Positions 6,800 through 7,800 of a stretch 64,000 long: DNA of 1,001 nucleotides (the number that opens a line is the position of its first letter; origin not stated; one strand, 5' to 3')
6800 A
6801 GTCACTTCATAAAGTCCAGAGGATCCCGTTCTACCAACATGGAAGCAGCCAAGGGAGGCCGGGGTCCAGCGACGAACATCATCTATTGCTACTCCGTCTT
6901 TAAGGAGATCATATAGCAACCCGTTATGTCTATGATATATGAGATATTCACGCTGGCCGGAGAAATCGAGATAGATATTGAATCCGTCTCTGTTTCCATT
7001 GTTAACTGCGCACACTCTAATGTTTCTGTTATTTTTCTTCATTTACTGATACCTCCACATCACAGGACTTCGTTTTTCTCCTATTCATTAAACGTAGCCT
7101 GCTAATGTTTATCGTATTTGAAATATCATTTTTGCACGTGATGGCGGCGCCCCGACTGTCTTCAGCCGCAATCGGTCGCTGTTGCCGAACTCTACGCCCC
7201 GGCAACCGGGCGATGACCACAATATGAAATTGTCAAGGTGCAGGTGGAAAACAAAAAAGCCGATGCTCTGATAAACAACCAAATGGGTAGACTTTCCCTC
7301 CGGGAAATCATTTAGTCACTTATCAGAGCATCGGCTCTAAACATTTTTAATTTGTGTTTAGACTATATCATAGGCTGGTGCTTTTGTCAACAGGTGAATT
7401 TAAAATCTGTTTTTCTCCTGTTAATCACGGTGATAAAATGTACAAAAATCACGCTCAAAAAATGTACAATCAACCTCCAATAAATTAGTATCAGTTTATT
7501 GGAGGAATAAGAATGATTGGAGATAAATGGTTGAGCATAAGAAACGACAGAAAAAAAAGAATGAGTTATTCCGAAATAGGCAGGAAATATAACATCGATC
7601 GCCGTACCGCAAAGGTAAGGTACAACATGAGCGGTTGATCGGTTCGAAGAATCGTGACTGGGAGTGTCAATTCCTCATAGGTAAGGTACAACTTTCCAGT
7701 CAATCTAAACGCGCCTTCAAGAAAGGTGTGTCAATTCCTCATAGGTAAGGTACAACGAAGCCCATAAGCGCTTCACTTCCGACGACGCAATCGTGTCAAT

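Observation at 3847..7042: Candidate undescribed three-gene system: 98-aa protein, soluble HerA/VirB4-clade ATPase with novel N-domain, and a protein carrying an RNA polymerase alphaCTD copy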

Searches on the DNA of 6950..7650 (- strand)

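Call 73: search_rna_families(source=window, start=6950, end=7650, threshold=evalue, max_evalue=1)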
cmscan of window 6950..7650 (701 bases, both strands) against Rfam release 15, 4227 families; matches with E-value up to 1: 3.
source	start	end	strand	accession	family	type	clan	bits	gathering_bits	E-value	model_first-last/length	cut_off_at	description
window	7236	7359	-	RF00885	MIR821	Gene; miRNA;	-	25.3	249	0.016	1-275/275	no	MIR821 microRNA precursor family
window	7258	7336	-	RF03568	mir-3204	Gene; miRNA;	-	21.3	90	0.13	1-75/75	no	mir-3204 microRNA precursor family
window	7252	7341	-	RF04207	MIR5048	Gene; miRNA;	-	14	160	0.72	1-356/356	no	MIR5048 microRNA precursor family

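Call 100: build_rna_model(alignment_id=A5, structure=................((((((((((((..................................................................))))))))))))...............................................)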
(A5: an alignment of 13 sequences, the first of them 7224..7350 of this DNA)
Model R2 built from alignment A5 (13 sequences, 153 columns); structure: as given.
model positions 123; base pairs 12; branch points 0; effective number of sequences 4.28; information 0.59 bits per position. Calibrated on 0.2 Mb of random sequence (short: E-values are rough).
structure used (alignment columns):
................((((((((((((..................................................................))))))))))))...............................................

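Call 101: build_rna_model(alignment_id=A4, structure=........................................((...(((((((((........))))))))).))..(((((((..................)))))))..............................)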
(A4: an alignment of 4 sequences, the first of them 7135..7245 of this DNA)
Model R3 built from alignment A4 (4 sequences, 138 columns); structure: as given.
model positions 115; base pairs 18; branch points 1; effective number of sequences 1.7; information 0.591 bits per position. Calibrated on 0.2 Mb of random sequence (short: E-values are rough).
structure used (alignment columns):
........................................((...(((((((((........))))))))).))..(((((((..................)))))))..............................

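Call 102: search_with_rna_model(model_id=R2, sources=[window, L001, L002, L003, L007, L008, L009, L010, L012, L014, L018, L021, L022, L023, L025, L028, L030, L031, L033, L035, L036, L037, L038, L039, L040, L041, L044, L045, L047, L049, L052, L053, L055, L057, L058, L059, L060, L061, L062, L063, L064, L065, L066, L067, L068, L070, L071], max_evalue=0.1)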
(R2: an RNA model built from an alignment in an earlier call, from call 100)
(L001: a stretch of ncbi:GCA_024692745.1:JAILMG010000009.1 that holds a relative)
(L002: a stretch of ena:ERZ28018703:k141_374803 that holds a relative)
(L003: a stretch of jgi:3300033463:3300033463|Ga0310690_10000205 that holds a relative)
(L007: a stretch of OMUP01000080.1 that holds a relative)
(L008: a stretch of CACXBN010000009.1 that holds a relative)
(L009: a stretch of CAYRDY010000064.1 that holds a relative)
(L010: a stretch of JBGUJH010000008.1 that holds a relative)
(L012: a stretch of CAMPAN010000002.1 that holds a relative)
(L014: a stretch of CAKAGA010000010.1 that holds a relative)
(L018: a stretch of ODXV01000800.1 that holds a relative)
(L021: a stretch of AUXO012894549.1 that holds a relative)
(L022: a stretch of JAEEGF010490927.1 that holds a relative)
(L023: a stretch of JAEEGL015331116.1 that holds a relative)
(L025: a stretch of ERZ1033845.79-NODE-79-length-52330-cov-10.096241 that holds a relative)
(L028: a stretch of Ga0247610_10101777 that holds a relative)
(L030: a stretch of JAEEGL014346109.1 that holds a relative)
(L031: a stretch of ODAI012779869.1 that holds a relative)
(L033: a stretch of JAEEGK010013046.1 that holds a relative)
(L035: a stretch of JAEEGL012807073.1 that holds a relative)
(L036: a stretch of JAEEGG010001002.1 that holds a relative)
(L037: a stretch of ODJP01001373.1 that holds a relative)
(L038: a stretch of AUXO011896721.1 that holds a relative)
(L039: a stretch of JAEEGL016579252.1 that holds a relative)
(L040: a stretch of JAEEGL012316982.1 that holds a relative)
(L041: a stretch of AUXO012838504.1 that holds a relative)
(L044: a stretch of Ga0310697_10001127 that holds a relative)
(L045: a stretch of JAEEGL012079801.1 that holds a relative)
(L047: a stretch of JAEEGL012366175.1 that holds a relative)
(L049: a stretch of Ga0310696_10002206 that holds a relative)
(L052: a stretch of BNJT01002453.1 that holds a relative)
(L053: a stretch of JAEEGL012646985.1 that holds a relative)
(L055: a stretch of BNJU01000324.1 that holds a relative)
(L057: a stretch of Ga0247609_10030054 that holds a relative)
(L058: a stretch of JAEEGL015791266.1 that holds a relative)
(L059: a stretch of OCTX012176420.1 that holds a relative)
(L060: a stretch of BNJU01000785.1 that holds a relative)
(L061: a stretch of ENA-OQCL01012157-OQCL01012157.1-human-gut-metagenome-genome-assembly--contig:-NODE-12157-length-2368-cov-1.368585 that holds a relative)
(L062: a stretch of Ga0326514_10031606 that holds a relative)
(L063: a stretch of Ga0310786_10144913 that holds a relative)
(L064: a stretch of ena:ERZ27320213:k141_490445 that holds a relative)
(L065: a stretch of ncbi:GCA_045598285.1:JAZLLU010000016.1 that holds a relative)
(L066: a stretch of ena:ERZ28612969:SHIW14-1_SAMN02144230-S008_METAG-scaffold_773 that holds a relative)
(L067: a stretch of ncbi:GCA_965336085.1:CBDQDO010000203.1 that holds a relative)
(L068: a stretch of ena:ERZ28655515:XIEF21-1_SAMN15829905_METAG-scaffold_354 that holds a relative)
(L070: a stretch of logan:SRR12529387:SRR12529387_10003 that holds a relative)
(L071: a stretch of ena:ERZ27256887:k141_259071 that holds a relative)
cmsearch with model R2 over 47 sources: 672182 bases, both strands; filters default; matches with E-value up to 0.1: 38.
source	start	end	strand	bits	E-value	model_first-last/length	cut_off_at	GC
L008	1217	1340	+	109.9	6.7e-26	1-123/123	no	0.42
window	7224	7344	-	109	1.2e-25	1-123/123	no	0.41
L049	9715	9840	+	104.6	1.7e-24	1-123/123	no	0.58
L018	4614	4735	+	104.5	1.7e-24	1-123/123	no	0.41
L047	8945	9070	+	103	4.3e-24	1-123/123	no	0.56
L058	1619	1743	+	100.6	1.8e-23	1-123/123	no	0.55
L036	9745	9864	+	96.7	2e-22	1-123/123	no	0.34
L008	543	679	+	91.6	4.3e-21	1-123/123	no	0.45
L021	9335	9470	+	90.5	8.3e-21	1-123/123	no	0.45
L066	7347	7482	+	90.5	8.3e-21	1-123/123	no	0.45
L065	14939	15058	+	89.4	1.6e-20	1-123/123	no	0.36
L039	5848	5974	+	88.3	3.3e-20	1-123/123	no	0.51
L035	1884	2018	+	75.3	8.8e-17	1-123/123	no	0.53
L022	7391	7517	+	73.2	3.1e-16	1-123/123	no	0.46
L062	2357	2487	+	72.9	3.7e-16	1-123/123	no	0.39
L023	523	657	+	71.4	9.4e-16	1-123/123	no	0.49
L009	4588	4705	+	69.3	3.2e-15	1-123/123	no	0.36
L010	1559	1677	+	65.6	3.1e-14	1-123/123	no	0.36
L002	9739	9866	+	53.6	4.3e-11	1-123/123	no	0.47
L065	14914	15029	-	36.5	1.5e-06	1-123/123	no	0.32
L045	9737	9859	+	33.6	8.1e-06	1-123/123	no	0.41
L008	1189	1310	-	32.7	1.5e-05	1-123/123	no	0.39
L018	4621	4697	-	29.9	7.7e-05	10-88/123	no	0.47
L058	1626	1702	-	26.3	0.0007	10-88/123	no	0.56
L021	9300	9441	-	25.5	0.0011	1-123/123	no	0.44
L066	7312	7453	-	25.5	0.0011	1-123/123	no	0.44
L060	9714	9761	+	25.4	0.0012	1-123/123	no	0.38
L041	5209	5323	+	25.3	0.0012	1-123/123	no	0.36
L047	8907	9038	-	25.2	0.0013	1-123/123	no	0.56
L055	9760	9870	+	25.1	0.0015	1-123/123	no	0.41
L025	9789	9899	+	24.4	0.0022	1-123/123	no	0.41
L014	9759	9869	+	24.1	0.0026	1-123/123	no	0.41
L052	9722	9832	+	24.1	0.0026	1-123/123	no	0.41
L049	9689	9808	-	23.2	0.0046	1-123/123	no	0.55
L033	6627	6743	+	23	0.0052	1-123/123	no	0.38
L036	9729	9839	-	19.4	0.044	1-123/123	no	0.35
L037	9792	9840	+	18.7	0.069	1-123/123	no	0.43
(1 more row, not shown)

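Call 103: search_with_rna_model(model_id=R3, sources=[window, L001, L002, L003, L007, L008, L009, L010, L012, L014, L018, L021, L022, L023, L025, L028, L030, L031, L033, L035, L036, L037, L038, L039, L040, L041, L044, L045, L047, L049, L052, L053, L055, L057, L058, L059, L060, L061, L062, L063, L064, L065, L066, L067, L068, L070, L071], max_evalue=0.1)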
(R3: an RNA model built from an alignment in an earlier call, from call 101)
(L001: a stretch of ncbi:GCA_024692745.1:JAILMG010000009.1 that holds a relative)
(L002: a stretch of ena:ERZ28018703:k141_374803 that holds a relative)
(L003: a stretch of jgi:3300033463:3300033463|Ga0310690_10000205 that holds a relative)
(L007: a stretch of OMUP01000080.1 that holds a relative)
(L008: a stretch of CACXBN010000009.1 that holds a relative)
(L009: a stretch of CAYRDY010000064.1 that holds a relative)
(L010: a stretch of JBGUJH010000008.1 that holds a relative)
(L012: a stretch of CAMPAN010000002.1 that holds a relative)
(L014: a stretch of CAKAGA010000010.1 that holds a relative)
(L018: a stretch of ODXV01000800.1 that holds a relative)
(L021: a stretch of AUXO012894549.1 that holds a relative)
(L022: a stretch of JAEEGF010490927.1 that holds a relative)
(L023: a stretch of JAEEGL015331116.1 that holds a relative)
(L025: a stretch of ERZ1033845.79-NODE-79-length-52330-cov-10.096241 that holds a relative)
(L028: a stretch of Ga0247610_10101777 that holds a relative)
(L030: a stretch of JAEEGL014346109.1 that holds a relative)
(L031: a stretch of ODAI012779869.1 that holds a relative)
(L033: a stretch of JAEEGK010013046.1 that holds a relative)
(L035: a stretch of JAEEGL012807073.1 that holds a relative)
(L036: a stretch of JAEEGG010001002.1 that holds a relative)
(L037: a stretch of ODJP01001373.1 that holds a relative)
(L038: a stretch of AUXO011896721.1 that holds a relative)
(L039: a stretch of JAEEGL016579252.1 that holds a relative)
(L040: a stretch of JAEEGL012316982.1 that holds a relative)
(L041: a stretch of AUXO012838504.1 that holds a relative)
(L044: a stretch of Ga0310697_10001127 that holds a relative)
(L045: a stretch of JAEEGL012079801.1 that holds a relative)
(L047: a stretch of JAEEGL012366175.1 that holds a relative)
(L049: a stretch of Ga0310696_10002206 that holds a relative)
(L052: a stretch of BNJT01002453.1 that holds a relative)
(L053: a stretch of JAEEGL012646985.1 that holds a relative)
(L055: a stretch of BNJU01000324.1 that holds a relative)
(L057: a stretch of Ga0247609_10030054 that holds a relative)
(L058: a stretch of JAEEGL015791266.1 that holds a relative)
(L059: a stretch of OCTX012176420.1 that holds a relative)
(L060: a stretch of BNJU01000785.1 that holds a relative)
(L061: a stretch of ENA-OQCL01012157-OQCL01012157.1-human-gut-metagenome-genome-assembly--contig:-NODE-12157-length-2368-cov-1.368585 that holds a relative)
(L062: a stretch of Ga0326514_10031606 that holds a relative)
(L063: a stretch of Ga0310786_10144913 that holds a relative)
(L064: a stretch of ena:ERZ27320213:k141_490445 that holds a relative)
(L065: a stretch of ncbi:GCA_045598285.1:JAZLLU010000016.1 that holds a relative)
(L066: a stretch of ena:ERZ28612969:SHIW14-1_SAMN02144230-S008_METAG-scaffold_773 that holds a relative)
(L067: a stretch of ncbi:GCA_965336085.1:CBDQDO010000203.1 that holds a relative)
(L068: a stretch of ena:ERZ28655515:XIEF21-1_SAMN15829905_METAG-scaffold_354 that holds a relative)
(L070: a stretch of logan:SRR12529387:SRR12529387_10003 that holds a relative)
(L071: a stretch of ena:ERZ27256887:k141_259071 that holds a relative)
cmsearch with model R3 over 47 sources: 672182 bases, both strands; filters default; matches with E-value up to 0.1: 5.
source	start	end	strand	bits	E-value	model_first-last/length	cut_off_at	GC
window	7130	7245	-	122.1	1.3e-29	1-115/115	no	0.59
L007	141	254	+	117.3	2.5e-28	1-115/115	no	0.55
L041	5373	5477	+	102.7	2.2e-24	1-115/115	no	0.56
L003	12817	12940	+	100.8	7.4e-24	1-115/115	no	0.52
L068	7858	7961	+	57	4.6e-12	1-115/115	no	0.49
